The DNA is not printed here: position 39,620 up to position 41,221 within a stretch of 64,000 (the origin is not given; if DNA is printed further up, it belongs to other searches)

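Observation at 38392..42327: Four-gene minus-strand operon: multi-S1-domain protein, B12-binding radical SAM enzyme, class I SAM methyltransferase and Cys-rich lipoprotein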

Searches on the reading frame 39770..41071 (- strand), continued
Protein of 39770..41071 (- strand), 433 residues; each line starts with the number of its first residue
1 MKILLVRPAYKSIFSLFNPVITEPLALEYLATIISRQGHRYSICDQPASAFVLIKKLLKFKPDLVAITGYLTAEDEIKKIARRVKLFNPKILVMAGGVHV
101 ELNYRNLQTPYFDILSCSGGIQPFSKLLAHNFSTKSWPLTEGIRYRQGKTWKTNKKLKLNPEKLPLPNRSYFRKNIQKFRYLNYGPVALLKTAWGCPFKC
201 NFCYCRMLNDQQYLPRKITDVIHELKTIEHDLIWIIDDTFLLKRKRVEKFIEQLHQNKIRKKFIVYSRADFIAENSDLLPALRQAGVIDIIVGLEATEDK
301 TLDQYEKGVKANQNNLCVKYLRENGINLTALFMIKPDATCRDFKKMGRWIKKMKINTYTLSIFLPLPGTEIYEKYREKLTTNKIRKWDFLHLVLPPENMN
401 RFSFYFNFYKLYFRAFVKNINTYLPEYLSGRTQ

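Call 80: fold_search(model_id=the predicted structure, library=pdb)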
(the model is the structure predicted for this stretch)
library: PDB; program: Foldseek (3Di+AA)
matches with E <= 10: 1826; with E <= 0.001: 100
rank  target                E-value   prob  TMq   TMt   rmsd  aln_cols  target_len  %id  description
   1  6fd2_A                6.0e-20  1.00  0.76  0.73   6.6       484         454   15  Radical SAM 1,2-diol dehydratase AprD4 in complex with its substrate paromamine (released 2018-01-17)
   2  6wte_A                8.1e-20  1.00  0.67  0.52   7.1       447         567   17  Structure of radical S-adenosylmethionine methyltransferase, TsrM, from Kitasatospora setae with cobalamin and [4Fe-4S (released 2020-12-23)
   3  9n1d                  1.3e-19  1.00  0.67  0.48   4.6       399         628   16  Crystal structure of CysS from Corallococcus sp. CA054B with 5'-deoxyadenosine and methionine bound (released 2026-01-28)
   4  9n1b                  1.3e-19  1.00  0.66  0.48   4.7       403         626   17  Crystal structure of CysS from Corallococcus sp. CA054B with 5'-deoxyadenosine, methionine, and pantetheinylated 3-metho (released 2026-01-28)
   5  6wtf_A                1.5e-19  1.00  0.67  0.55   6.3       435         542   17  Structure of radical S-adenosylmethionine methyltransferase, TsrM, from Kitasatospora setae with tryptophan substrate  (released 2020-12-23)
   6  5ul4                  1.7e-19  1.00  0.63  0.39   9.3       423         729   18  Structure of Cobalamin-dependent S-adenosylmethionine radical enzyme OxsB with aqua-cobalamin and S-adenosylmethionine b (released 2017-04-19)
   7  9ccb                  1.7e-19  1.00  0.66  0.68   8.3       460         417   16  X-ray crystal structure of methyl-coenzyme M reductase glutamine methylase (MgmA) from Methanothermobacter marburgensis  (released 2025-01-01)
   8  6fd2_B                1.9e-19  1.00  0.76  0.73   6.3       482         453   15  Radical SAM 1,2-diol dehydratase AprD4 in complex with its substrate paromamine (released 2018-01-17)
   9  6wte_B                3.9e-19  1.00  0.67  0.56   7.9       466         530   17  Structure of radical S-adenosylmethionine methyltransferase, TsrM, from Kitasatospora setae with cobalamin and [4Fe-4S (released 2020-12-23)
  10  5ul3                  5.2e-19  1.00  0.64  0.40  11.3       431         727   18  Structure of Cobalamin-dependent S-adenosylmethionine radical enzyme OxsB with aqua-cobalamin bound (released 2017-04-19)
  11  9n1c                  6.7e-19  1.00  0.65  0.47   4.9       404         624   16  Crystal structure of CysS from Corallococcus sp. CA054B with 5'-deoxyadenosine, methionine, and pantetheinylated 3-ethox (released 2026-01-28)
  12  7kdx_A                1.6e-18  1.00  0.65  0.45   4.8       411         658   18  Crystal structure of Streptomyces tokunonesis TokK with hydroxycobalamin, 5'-deoxyadenosine, and methionine (released 2022-01-12)
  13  6wtf_B                2.2e-18  1.00  0.65  0.53   6.5       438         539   17  Structure of radical S-adenosylmethionine methyltransferase, TsrM, from Kitasatospora setae with tryptophan substrate  (released 2020-12-23)
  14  7kdy_A                4.1e-18  1.00  0.72  0.49   5.1       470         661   18  Crystal structure of Streptomyces tokunonesis TokK with hydroxycobalamin, 5'-deoxyadenosine, methionine, and (2R)-pant (released 2022-01-12)
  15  7kdx_B                5.8e-18  1.00  0.72  0.49   5.4       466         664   19  Crystal structure of Streptomyces tokunonesis TokK with hydroxycobalamin, 5'-deoxyadenosine, and methionine (released 2022-01-12)
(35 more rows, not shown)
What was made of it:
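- Closest known: CysS and TokK/ThnK. Same: They are among the nearest solved folds (E about 1e-19, TM-score 0.65-0.72; call 80).
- The nearest solved folds include CysS and TokK, crystallised with pantetheinylated substrates (call 80). B12-rSAM enzymes that methylate protein residues are known, and MgmA is among the nearest folds (call 80). The best structural match is AprD4, with TM-score 0.76 (call 80).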

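Call 88: search_protein_families(library=ncbifam, proteins=[L062:8328-9995:+, L018:2007-3635:+, L018:3638-3868:+, L037:8338-9024:-, L037:9021-9959:-, L085:3155-3610:+], max_evalue=0.001)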
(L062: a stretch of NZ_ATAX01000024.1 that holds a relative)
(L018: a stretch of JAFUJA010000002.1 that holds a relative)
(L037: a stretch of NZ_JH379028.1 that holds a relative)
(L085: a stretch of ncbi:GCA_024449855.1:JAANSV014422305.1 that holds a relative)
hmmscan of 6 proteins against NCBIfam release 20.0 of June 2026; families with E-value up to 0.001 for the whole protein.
L062:8328-9995:+ (555 aa): 109 families (the best 25 are shown)
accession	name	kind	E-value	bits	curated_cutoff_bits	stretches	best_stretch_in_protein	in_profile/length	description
NF006181.0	PRK08314.1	subfamily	7.9e-109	364.4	705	1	8-554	15-556/563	long-chain-fatty-acid--CoA ligase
NF004837.0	PRK06187.1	subfamily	1e-108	363.9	476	1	17-547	8-517/531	long-chain-fatty-acid--CoA ligase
NF004114.0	PRK05605.1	equivalog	5.7e-108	361.7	766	1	9-548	26-565/575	long-chain-fatty-acid--CoA ligase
NF005220.0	PRK06710.1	equivalog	3e-93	312.8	1116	1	16-555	23-556/563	long-chain-fatty-acid--CoA ligase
NF005463.0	PRK07059.1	subfamily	8.2e-87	291.9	869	1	17-550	23-554/557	long-chain-fatty-acid--CoA ligase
NF004229.0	PRK05677.1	subfamily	7.4e-86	288.8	879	1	18-555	25-558/563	long-chain-fatty-acid--CoA ligase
NF004822.0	PRK06178.1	equivalog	1.1e-80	271.9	782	1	10-550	28-565/571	acyl-CoA synthetase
NF005714.0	PRK07529.1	subfamily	4.6e-79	266.4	632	1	27-554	40-578/640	acyl-CoA synthetase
NF005702.0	PRK07514.1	subfamily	6.3e-79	265.6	558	1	20-548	6-496/506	malonyl-CoA synthase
NF005801.1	PRK07656.1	equivalog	9.2e-78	262.1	657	1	19-548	3-499/500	FadD3 family acyl-CoA ligase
NF006523.0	PRK08974.1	equivalog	1.9e-77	260.7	884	1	18-553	24-554/561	long-chain-fatty-acid--CoA ligase FadD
TIGR03205.1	pimA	equivalog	2.4e-75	254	705.6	1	20-548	24-540/541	dicarboxylate--CoA ligase PimA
NF009139.0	PRK12492.1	equivalog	9.4e-73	245.5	1018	1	18-548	25-558/562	long-chain-fatty-acid--CoA ligase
NF005307.0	PRK06839.1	equivalog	1.7e-70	238.1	748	1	42-550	27-491/496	o-succinylbenzoate--CoA ligase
NF052269.1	Staph_lig_FadD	equivalog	4.2e-70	236.5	650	1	40-548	25-489/499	long-chain-fatty-acid--CoA ligase FadD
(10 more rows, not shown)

L018:2007-3635:+ (542 aa): 90 families (the best 25 are shown)
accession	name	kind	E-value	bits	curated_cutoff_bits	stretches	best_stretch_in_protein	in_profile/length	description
NF004837.0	PRK06187.1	subfamily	5.2e-50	170.2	476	2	326-538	287-517/531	long-chain-fatty-acid--CoA ligase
TIGR01923.1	menE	equivalog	3.9e-44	151.2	330.15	2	326-537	225-440/442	o-succinylbenzoate--CoA ligase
NF052269.1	Staph_lig_FadD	equivalog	5.5e-44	150.3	650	2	325-535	265-485/499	long-chain-fatty-acid--CoA ligase FadD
NF005307.0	PRK06839.1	equivalog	3e-40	138.3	748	2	328-538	267-488/496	o-succinylbenzoate--CoA ligase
NF002966.0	PRK03640.1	equivalog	1.1e-38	133.1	556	2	324-541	253-478/483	o-succinylbenzoate--CoA ligase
NF005801.1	PRK07656.1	equivalog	1e-36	126.7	657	2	326-474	280-435/500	FadD3 family acyl-CoA ligase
NF004511.1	PRK05852.1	equivalog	7.4e-36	123.8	650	2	324-474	273-436/505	FadD7 family fatty acid--CoA ligase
NF005702.0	PRK07514.1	subfamily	3.9e-34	117.9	558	2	327-474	272-432/506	malonyl-CoA synthase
NF004114.0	PRK05605.1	equivalog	8e-34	116.9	766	2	332-479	345-505/575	long-chain-fatty-acid--CoA ligase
NF006523.0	PRK08974.1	equivalog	1.6e-33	115.7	884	2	312-479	312-490/561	long-chain-fatty-acid--CoA ligase FadD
NF006181.0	PRK08314.1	subfamily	2e-33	115.5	705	2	326-503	320-514/563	long-chain-fatty-acid--CoA ligase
NF052580.1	Str24CoAsynCasG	equivalog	1.3e-31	109.5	750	2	326-538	317-545/548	steroid-24-oyl-CoA synthetase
NF004229.0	PRK05677.1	subfamily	1.9e-31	109.1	879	2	314-489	315-503/563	long-chain-fatty-acid--CoA ligase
NF006539.0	PRK09029.1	equivalog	3.6e-30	105.2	494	1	39-538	15-446/458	o-succinylbenzoate--CoA ligase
NF005714.0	PRK07529.1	subfamily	2e-27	95.8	632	1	326-472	339-505/640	acyl-CoA synthetase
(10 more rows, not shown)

L018:3638-3868:+ (76 aa): 13 families
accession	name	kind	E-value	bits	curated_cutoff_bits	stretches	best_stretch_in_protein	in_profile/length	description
NF002148.0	PRK00982.1-2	subfamily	2.5e-13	49.7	71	1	5-72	9-78/79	acyl carrier protein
TIGR00517.1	acyl_carrier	equivalog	3.4e-13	49.3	70.45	1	2-71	5-76/77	acyl carrier protein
NF002150.0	PRK00982.1-4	subfamily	2.1e-12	47.1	66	1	17-72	24-79/80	acyl carrier protein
NF002149.0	PRK00982.1-3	equivalog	3.5e-11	42.9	106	1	4-72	7-77/78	acyl carrier protein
NF002151.0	PRK00982.1-5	equivalog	4.1e-11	42.8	92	1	3-72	6-77/78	acyl carrier protein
NF002147.0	PRK00982.1-1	equivalog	7.4e-08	32.1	84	1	2-72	9-81/83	acyl carrier protein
NF058660.1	cispen_ACP_AmcB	equivalog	7.9e-08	32.4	80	1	16-71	21-78/80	cispentacin biosynthesis acyl carrier protein AmcB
NF009104.0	PRK12449.1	equivalog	1.9e-07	30.9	70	1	20-71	27-78/80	acyl carrier protein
NF040636.1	AcpM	exception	2.4e-06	27.5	146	1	2-72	7-79/93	meromycolate extension acyl carrier protein AcpM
NF006031.0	PRK08172.1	equivalog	8.8e-06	26.3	76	1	5-71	9-77/82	acyl carrier protein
NF003757.0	PRK05350.1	equivalog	2.7e-05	24.2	65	1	3-70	9-78/83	acyl carrier protein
NF005480.0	PRK07081.1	equivalog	4e-05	23.5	72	1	27-53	30-56/83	acyl carrier protein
NF005798.0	PRK07639.1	equivalog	0.0003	21.2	100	1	13-72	21-82/91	petrobactin biosynthesis protein AsbD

L037:8338-9024:- (228 aa): 0 families

L037:9021-9959:- (312 aa): 2 families
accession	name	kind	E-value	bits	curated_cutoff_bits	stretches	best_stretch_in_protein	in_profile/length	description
TIGR00762.1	DegV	domain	7.9e-73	245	99.7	1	16-295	2-275/276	DegV family EDD domain-containing protein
NF038249.1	fatty_FakB1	equivalog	5e-28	98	350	1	17-296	5-280/286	fatty acid kinase binding subunit FakB1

L085:3155-3610:+ (151 aa): 1 family
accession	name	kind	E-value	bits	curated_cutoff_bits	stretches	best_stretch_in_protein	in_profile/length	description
NF001095.0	PRK00124.1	equivalog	3.4e-57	192.5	139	1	1-149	1-147/150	YaiI/YqxD family protein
